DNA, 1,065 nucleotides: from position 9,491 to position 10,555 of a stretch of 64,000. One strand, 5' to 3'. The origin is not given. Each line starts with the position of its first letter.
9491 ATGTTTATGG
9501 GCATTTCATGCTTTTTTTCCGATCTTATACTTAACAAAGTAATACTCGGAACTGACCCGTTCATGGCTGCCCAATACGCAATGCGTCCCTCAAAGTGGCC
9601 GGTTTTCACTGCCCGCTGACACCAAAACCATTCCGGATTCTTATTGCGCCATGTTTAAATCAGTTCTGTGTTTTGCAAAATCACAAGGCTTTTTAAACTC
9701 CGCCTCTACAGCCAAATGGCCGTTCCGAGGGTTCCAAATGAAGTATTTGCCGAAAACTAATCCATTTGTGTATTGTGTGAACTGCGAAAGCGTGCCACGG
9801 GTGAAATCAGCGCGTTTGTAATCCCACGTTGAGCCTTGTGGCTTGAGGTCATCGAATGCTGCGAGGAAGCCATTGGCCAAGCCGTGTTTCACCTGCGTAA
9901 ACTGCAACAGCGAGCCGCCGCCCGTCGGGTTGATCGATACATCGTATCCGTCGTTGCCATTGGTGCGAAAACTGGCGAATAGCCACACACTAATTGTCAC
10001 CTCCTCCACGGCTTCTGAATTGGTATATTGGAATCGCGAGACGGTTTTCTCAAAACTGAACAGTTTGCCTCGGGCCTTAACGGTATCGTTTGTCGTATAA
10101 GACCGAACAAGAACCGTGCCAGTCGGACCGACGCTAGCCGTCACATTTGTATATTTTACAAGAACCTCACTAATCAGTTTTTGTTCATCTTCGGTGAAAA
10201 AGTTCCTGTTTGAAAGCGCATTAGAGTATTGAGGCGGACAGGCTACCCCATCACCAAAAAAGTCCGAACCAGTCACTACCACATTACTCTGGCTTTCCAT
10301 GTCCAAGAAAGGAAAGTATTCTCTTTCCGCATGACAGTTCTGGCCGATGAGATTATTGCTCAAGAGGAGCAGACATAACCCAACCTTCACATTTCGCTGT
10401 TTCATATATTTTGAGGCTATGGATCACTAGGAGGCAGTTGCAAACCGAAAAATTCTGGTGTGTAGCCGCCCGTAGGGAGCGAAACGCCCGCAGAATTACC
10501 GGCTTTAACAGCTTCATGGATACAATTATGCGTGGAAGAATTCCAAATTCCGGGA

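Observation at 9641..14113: Candidate toxin/immunity cassette: XRE regulator, ~1090-aa secreted protein with LRAT/NlpC-like tip, exported MORN-like protein, in an AT-rich islet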

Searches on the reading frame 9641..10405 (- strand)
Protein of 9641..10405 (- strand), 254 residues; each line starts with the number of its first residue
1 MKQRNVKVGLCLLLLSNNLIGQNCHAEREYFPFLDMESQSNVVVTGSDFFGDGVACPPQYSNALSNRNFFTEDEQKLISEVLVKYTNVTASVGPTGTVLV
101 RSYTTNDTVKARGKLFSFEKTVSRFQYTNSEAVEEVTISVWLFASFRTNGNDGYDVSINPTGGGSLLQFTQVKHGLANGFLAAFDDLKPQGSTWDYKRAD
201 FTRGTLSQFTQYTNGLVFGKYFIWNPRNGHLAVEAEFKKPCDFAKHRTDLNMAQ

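Call 6: search_protein_families(library=pfam, proteins=[window:9641-10405:-], max_evalue=1)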
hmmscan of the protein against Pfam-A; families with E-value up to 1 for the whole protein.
window:9641-10405:- (254 aa): 1 family
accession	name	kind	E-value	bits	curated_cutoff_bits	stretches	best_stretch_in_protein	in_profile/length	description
PF00380.25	Ribosomal_S9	-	0.071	14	22.5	1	149-187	46-85/121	Ribosomal protein S9/S16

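Call 19: find_homologous_proteins(query=A2, max_evalue=0.01)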
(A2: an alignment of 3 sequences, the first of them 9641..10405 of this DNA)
Query A2 (3 sequences) (254 aa, profile of the alignment): 95 proteins with E <= 0.01 among 3496 candidates.
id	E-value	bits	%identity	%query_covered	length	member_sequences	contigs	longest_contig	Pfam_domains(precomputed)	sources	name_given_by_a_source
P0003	1.2e-138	478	100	100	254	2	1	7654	-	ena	-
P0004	1.6e-137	475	49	95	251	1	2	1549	-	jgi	jgi:hypothetical protein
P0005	1.0e-117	410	44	93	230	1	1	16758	-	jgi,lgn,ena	jgi:hypothetical protein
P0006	1.4e-112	393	47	95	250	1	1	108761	-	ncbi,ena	-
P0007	1.4e-111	390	51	90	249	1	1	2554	-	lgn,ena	-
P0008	2.2e-109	383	49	94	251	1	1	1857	-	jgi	jgi:hypothetical protein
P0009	2.1e-108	379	48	94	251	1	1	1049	-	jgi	-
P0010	5.4e-108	378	55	91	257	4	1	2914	-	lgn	-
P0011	2.4e-107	376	53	97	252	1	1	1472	-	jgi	jgi:hypothetical protein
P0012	9.3e-105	367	48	96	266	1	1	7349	-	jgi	jgi:hypothetical protein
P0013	5.5e-104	365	53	91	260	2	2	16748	-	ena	-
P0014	1.1e-103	364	50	100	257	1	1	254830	-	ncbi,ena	-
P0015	1.2e-103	364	51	92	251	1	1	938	-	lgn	-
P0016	1.1e-102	361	50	99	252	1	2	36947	-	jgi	jgi:hypothetical protein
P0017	1.2e-102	360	65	94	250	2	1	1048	-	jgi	jgi:hypothetical protein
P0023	2.3e-99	350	48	92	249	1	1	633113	-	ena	-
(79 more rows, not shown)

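Call 20: find_encoding_contigs(protein=P0014, flank=8000, max_places=2)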
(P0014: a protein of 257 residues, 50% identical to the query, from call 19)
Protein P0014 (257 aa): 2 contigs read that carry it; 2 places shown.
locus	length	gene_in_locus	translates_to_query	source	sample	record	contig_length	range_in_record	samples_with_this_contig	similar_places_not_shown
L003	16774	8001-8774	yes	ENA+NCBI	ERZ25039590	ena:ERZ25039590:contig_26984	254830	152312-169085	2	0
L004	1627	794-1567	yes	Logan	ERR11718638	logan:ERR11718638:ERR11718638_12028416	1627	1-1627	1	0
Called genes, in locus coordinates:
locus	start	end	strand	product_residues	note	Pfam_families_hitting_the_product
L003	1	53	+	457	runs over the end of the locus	PF16868:NMT1_3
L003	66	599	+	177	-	-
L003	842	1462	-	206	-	-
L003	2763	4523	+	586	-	PF09136:Glucodextran_B (faint)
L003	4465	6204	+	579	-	-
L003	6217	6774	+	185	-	-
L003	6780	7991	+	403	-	-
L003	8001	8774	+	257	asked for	-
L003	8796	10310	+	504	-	-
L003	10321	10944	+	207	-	-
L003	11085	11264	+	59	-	PF14255:Zn_ribbon_21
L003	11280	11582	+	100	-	PF03647:Tmemb_14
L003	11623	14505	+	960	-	PF12708:Pect-lyase_RHGA_epim, PF08450:SGL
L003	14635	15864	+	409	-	PF03600:CitMHS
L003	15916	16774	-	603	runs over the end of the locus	PF00654:Voltage_CLC, PF00571:CBS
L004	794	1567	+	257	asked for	-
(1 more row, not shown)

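Call 21: find_encoding_contigs(protein=P0023, flank=8000, max_places=2)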
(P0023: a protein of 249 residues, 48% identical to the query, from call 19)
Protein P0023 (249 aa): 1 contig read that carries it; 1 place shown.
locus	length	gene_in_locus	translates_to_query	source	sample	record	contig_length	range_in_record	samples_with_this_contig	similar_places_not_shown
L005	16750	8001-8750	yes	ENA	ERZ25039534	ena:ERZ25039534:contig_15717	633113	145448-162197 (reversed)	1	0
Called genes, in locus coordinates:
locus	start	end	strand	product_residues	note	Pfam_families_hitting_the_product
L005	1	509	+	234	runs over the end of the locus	PF00072:Response_reg, PF00486:Trans_reg_C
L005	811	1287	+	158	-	-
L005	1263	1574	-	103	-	-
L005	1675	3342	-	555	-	PF00909:Ammonium_transp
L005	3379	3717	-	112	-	PF00543:P-II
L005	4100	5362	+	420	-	PF16980:CitMHS_2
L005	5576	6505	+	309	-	PF01797:Y1_Tnp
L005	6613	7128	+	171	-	-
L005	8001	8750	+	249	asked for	-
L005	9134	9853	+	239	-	-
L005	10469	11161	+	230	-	PF00072:Response_reg, PF00196:GerE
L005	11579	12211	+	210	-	PF00072:Response_reg, PF00196:GerE, PF08281:Sigma70_r4_2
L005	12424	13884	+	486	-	PF00772:DnaB, PF20307:divDNAB (faint), PF13481:AAA_25, PF03796:DnaB_C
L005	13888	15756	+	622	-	PF07244:POTRA, PF08479:POTRA_2 (faint), PF07244:POTRA, PF01103:Omp85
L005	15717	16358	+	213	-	PF01103:Omp85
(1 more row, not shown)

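Call 22: find_encoding_contigs(protein=P0006, flank=8000, max_places=2)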
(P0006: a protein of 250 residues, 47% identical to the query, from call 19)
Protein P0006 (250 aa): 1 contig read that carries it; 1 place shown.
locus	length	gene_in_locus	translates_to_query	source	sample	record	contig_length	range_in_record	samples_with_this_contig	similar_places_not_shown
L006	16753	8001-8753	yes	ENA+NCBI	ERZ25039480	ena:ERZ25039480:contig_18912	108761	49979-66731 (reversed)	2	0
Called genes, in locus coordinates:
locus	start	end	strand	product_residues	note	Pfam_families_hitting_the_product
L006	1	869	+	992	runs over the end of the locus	PF09136:Glucodextran_B (weak)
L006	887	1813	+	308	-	-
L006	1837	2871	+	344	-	-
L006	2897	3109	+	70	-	-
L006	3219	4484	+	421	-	-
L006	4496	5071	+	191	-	-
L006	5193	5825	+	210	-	-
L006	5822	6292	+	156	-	-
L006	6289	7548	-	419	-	PF14690:Zn_ribbon_ISL3 (weak), PF13542:HTH_Tnp_ISL3 (weak), PF01610:DDE_Tnp_ISL3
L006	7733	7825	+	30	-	-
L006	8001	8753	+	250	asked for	-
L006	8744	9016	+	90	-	-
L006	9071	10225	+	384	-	PF13506:Glyco_transf_21, PF13641:Glyco_tranf_2_3, PF13632:Glyco_trans_2_3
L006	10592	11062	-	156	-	PF00588:SpoU_methylase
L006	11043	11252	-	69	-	-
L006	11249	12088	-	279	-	PF01416:PseudoU_synth_1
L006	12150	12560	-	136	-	PF03652:RuvX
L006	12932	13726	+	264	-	PF00303:Thymidylat_synt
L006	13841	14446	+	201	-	-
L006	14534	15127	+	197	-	PF00186:DHFR_1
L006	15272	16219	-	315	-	PF08450:SGL, PF01731:Arylesterase (faint)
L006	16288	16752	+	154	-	PF04020:Phage_holin_4_2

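Call 40: find_encoding_contigs(protein=P0003, flank=10000, max_places=3)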
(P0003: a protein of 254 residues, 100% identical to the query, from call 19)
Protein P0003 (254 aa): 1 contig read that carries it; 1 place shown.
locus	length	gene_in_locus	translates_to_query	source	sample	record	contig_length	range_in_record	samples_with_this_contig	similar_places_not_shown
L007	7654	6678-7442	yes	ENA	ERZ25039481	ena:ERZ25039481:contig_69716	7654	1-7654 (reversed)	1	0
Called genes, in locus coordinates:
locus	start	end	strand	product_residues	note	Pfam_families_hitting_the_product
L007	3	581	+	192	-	?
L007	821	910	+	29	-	-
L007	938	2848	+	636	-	PF01134:GIDA, PF07992:Pyr_redox_2 (weak), PF12831:FAD_oxidored (weak), PF01134:GIDA, PF21680:GIDA_C_1st, PF13932:SAM_GIDA_C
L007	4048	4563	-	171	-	-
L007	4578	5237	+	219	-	PF19077:Big_13 (faint), PF09136:Glucodextran_B (faint)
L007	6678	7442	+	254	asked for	-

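Call 51: search_protein_families(library=pfam, alignment_id=A4, max_evalue=1)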
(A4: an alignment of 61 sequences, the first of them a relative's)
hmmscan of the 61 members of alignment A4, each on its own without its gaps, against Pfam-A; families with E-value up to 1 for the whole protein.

A. member 1, P0003 (254 aa): 1 family
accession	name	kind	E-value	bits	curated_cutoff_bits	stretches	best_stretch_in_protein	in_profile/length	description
PF00380.25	Ribosomal_S9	-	0.069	14.1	22.5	1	149-186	46-84/121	Ribosomal protein S9/S16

B. families by the number of members that match (of 61 scanned): 25 families
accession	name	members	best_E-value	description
PF09247.16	TBP-binding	4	0.028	TATA box-binding protein binding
PF07082.17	DUF1350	3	0.032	Protein of unknown function (DUF1350)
PF07661.19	MORN_2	2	0.037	MORN repeat variant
PF17751.7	SKICH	2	0.045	SKICH domain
PF11858.14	DUF3378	2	0.099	Domain of unknown function (DUF3378)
PF21101.3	YqgU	1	0.011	YqgU-like 6-bladed beta propeller domain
PF08533.16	Glyco_hydro_42C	1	0.031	Beta-galactosidase C-terminal domain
PF00380.25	Ribosomal_S9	1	0.069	Ribosomal protein S9/S16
PF16323.11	DUF4959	1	0.075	Domain of unknown function (DUF4959)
PF01521.26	Fe-S_biosyn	1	0.076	Iron-sulphur cluster biosynthesis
PF21549.2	PRDM2_PR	1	0.076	PR domain zinc finger protein 2, PR domain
PF16661.11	Lactamase_B_6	1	0.097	Metallo-beta-lactamase superfamily domain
PF13274.11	SocA_Panacea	1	0.11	Antitoxin SocA-like, Panacea domain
PF20215.3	DUF6575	1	0.13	Family of unknown function (DUF6575)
PF03508.18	Connexin43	1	0.14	Gap junction alpha-1 protein (Cx43)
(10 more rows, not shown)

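Call 58: predict_structure(alignment_id=A4)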
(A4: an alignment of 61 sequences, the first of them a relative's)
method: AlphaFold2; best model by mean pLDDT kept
length: 254 residues; sequences in the alignment: 61
mean_pLDDT: 90.0   pTM: 0.82
mean pLDDT of the five models: 90.0, 88.1, 88.0, 87.5, 87.1
residues with pLDDT >= 90: 185; 70-90: 50; 50-70: 13; < 50: 6
segments of 3 or more residues with pLDDT < 50: 22-26
pLDDT, mean of each block of 10 residues (from residue 1): 73 71 56 88 82 83 96 97 93 94 95 93 98 97 98 98 95 98 96 93 94 98 93 95 91 57
secondary structure, 60 per line:
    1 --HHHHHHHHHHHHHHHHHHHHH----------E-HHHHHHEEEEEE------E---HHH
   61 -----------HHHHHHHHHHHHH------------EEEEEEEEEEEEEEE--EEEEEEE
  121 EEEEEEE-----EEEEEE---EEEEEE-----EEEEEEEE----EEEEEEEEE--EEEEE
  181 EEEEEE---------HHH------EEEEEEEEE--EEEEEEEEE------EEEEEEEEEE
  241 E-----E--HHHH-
elements in order: H3-23 H36-41 E42-47 H72-84 E97-111 E114-127 E133-138 E142-147 E153-160 E165-173 E176-186 E205-213 E216-224 E231-241 H250-253

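Call 60: fold_search(model_id=the predicted structure, library=pdb)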
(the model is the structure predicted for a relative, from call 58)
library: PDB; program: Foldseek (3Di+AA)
matches with E <= 10: 379; with E <= 0.001: 0
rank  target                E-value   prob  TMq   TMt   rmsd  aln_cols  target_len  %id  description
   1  2d73_A                1.2e-01  0.23  0.22  0.09  20.4       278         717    8  Crystal Structure Analysis of SusB (released 2007-02-27)
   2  2jka_A                1.4e-01  0.44  0.21  0.09  15.9       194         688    8  Native structure of a family 97 alpha-glucosidase from Bacteroides thetaiotaomicron (released 2008-09-30)
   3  9bs5_A                1.7e-01  0.41  0.22  0.10  15.2       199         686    8  Bacteroides ovatus GH97C Sus (released 2024-10-30)
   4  8wg0_D                1.7e-01  0.38  0.21  0.09  14.2       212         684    7  Crystal structure of GH97 glucodextranase from Flavobacterium johnsoniae in complex with glucose (released 2024-05-08)
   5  9bs5_B                1.8e-01  0.41  0.22  0.09  15.3       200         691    8  Bacteroides ovatus GH97C Sus (released 2024-10-30)
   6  7zty                  1.9e-01  0.09  0.13  0.10  14.4       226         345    7  Structure of Vps39 N-terminal domain from Chaetomium thermophilum (released 2022-09-21)
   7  8wg0_A                2.0e-01  0.33  0.21  0.09  16.0       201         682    7  Crystal structure of GH97 glucodextranase from Flavobacterium johnsoniae in complex with glucose (released 2024-05-08)
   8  8wg2_A                2.1e-01  0.33  0.22  0.10  16.3       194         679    7  Crystal structure of GH97 glucodextranase mutant E509Q from Flavobacterium johnsoniae in complex with isomaltotriose (released 2024-05-08)
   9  8wg2_B                2.2e-01  0.30  0.22  0.10  15.8       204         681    8  Crystal structure of GH97 glucodextranase mutant E509Q from Flavobacterium johnsoniae in complex with isomaltotriose (released 2024-05-08)
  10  8wg1_D                2.3e-01  0.38  0.22  0.09  15.0       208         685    6  Crystal structure of GH97 glucodextranase mutant E509Q from Flavobacterium johnsoniae in complex with panose (released 2024-05-08)
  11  8wg0_B                2.6e-01  0.35  0.22  0.10  15.5       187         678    7  Crystal structure of GH97 glucodextranase from Flavobacterium johnsoniae in complex with glucose (released 2024-05-08)
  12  2zq0_B                2.6e-01  0.28  0.21  0.09  15.3       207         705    8  Crystal structure of SusB complexed with acarbose (released 2008-10-28)
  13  8wg2_C                2.8e-01  0.25  0.21  0.09  16.4       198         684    6  Crystal structure of GH97 glucodextranase mutant E509Q from Flavobacterium johnsoniae in complex with isomaltotriose (released 2024-05-08)
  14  2zq0_A                2.9e-01  0.33  0.22  0.09  15.2       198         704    6  Crystal structure of SusB complexed with acarbose (released 2008-10-28)
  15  8wg1_A                3.1e-01  0.35  0.23  0.10  16.2       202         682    8  Crystal structure of GH97 glucodextranase mutant E509Q from Flavobacterium johnsoniae in complex with panose (released 2024-05-08)
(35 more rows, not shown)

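Call 70: search_protein_families(library=pfam, proteins=[L003:4465-6204:+, L003:8796-10310:+, L006:3219-4484:+, L006:3-866:+, L003:6217-6774:+, L003:10321-10944:+, L006:887-1813:+, L006:5193-5825:+], max_evalue=0.1)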
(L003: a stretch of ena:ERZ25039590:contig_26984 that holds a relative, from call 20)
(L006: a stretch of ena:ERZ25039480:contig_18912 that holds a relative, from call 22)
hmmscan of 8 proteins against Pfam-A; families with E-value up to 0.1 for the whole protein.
L003:4465-6204:+ (579 aa): 1 family
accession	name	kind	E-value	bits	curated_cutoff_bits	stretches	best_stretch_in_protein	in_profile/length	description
PF24527.1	Ig-like_Pom152_9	-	0.084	13.6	27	0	288-316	8-35/80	Nucleoporin pom152-like, ninth immunoglobulin-like domain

L003:8796-10310:+ (504 aa): 0 families

L006:3219-4484:+ (421 aa): 1 family
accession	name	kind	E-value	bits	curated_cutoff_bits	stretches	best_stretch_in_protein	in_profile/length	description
PF24527.1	Ig-like_Pom152_9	-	0.033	14.9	27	1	156-176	8-28/80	Nucleoporin pom152-like, ninth immunoglobulin-like domain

L006:3-866:+ (288 aa): 0 families

L003:6217-6774:+ (185 aa): 0 families

L003:10321-10944:+ (207 aa): 0 families

L006:887-1813:+ (308 aa): 0 families

L006:5193-5825:+ (210 aa): 0 families
